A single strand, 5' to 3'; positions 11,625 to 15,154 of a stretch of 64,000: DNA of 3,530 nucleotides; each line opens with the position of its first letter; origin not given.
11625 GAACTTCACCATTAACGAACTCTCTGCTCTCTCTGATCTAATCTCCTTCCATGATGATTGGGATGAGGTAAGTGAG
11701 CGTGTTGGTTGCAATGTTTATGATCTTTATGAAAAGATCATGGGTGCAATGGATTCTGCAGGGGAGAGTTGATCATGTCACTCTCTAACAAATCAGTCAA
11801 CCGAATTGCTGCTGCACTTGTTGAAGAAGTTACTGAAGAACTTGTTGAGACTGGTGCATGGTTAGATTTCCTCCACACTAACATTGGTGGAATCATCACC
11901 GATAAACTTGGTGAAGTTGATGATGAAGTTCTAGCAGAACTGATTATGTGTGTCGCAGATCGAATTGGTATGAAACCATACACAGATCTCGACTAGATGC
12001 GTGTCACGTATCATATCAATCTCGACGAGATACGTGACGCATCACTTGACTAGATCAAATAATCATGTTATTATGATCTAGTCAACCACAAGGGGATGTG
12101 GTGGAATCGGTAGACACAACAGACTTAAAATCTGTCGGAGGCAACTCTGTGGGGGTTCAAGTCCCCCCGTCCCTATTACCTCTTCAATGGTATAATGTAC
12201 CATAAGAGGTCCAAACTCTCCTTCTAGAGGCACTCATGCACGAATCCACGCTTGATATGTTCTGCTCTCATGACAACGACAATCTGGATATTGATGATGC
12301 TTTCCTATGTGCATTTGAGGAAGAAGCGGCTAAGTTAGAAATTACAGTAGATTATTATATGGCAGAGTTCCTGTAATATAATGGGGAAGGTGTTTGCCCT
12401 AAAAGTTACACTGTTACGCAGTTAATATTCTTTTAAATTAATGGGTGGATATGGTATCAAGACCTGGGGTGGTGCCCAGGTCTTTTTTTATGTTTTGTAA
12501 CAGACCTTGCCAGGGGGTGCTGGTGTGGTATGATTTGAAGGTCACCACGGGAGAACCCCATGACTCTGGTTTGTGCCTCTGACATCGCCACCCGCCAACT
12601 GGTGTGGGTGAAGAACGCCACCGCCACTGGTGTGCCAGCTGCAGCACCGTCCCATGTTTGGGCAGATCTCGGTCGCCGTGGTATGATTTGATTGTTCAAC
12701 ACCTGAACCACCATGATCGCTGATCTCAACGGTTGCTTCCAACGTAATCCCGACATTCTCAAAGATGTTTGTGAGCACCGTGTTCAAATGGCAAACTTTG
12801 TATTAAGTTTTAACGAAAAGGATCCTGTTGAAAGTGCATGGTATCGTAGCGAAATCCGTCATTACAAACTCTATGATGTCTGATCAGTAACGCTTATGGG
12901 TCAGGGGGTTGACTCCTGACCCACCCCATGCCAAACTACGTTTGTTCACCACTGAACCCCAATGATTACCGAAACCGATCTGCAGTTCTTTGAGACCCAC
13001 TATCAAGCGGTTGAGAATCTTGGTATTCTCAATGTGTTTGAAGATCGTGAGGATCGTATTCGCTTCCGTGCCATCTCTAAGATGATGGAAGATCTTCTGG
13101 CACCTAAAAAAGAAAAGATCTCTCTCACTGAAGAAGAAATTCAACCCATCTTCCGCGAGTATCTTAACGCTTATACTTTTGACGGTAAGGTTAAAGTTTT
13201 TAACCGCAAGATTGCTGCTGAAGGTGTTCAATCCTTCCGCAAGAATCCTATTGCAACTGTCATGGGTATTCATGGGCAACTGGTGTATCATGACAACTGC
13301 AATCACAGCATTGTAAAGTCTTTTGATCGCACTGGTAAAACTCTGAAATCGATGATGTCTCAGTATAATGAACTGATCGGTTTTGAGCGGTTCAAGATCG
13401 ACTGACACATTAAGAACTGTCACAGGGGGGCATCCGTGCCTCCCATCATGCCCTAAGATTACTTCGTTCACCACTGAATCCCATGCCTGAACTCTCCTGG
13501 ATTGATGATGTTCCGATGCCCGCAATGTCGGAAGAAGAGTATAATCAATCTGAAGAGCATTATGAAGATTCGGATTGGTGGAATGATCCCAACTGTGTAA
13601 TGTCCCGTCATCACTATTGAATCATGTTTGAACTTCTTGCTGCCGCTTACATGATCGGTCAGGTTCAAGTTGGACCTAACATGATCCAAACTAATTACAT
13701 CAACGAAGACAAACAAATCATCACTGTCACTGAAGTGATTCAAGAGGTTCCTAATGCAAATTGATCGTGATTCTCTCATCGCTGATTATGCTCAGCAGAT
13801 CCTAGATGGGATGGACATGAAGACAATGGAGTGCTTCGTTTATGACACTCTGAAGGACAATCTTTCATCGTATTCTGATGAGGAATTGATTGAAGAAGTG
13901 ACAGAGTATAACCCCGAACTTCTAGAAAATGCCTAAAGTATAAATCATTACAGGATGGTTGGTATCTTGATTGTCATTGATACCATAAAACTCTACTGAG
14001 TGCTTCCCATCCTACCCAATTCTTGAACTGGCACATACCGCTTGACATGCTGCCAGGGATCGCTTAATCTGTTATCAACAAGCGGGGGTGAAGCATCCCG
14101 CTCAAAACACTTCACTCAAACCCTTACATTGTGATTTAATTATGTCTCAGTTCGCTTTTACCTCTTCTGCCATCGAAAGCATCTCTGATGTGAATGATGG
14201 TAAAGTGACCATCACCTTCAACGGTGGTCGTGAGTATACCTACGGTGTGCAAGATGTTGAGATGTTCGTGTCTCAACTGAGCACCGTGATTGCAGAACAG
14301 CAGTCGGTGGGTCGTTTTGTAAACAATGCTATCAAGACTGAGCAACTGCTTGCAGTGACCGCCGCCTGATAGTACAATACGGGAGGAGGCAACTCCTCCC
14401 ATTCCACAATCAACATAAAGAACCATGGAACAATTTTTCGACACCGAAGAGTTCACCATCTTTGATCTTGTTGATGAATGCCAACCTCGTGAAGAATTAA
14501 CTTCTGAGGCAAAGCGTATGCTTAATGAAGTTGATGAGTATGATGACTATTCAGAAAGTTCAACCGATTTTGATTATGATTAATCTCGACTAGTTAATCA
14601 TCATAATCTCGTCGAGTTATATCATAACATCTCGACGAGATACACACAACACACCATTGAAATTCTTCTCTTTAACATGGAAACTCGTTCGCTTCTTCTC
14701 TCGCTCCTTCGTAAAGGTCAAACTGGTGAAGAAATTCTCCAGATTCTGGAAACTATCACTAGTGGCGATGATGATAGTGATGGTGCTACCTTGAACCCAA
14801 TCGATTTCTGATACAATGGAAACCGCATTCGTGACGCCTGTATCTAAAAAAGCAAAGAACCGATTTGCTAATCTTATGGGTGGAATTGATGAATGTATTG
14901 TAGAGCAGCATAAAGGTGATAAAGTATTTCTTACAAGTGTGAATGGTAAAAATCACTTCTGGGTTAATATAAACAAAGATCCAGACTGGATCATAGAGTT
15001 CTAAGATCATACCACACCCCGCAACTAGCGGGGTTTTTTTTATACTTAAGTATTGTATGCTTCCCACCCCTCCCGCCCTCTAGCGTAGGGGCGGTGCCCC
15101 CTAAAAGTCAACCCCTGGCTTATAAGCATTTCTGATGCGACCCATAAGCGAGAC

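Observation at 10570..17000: Early-gene cassette array with interchangeable palindromic operator boxes at a fixed position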

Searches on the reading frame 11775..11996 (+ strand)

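Call 21: search_protein_families(library=pfam, proteins=[window:11775-11996:+], max_evalue=0.1)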
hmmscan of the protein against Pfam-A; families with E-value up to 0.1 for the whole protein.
window:11775-11996:+ (73 aa): 0 families

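Call 22: search_protein_families(library=phrogs, proteins=[window:11775-11996:+], max_evalue=0.01)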
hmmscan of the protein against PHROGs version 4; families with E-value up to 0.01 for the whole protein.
window:11775-11996:+ (73 aa): 2 families
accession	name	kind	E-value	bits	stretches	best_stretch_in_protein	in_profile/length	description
phrog_37859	-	unknown function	1.7e-05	25.9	1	1-65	2-74/94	-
phrog_3438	-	unknown function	0.00022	22.5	1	1-67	1-67/123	-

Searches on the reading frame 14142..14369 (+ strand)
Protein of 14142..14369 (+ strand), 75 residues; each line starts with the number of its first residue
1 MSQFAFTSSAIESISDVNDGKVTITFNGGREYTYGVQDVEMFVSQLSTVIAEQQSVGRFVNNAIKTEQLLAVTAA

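Call 21: search_protein_families(library=pfam, proteins=[window:14142-14369:+], max_evalue=0.1)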
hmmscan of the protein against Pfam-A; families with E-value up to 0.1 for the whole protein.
window:14142-14369:+ (75 aa): 1 family
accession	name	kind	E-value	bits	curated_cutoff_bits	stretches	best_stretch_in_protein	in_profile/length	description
PF13619.11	KTSC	-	0.0096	16.1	25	1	8-65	2-55/58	KTSC domain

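Call 22: search_protein_families(library=phrogs, proteins=[window:14142-14369:+], max_evalue=0.01)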
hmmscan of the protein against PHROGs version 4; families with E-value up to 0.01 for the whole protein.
window:14142-14369:+ (75 aa): 2 families
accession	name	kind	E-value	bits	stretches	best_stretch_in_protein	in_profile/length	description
phrog_4357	-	unknown function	1.3e-15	58.2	1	6-73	11-77/81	-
phrog_7365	-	unknown function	8.7e-05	23.1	1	6-67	10-69/79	-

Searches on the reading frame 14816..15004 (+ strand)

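Call 21: search_protein_families(library=pfam, proteins=[window:14816-15004:+], max_evalue=0.1)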
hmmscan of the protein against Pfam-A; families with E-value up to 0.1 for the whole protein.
window:14816-15004:+ (62 aa): 0 families

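Call 22: search_protein_families(library=phrogs, proteins=[window:14816-15004:+], max_evalue=0.01)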
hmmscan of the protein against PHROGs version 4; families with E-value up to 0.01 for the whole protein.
window:14816-15004:+ (62 aa): 1 family
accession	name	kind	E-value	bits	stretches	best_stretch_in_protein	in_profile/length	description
phrog_1653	-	unknown function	1.7e-15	58.1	1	5-60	7-61/63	-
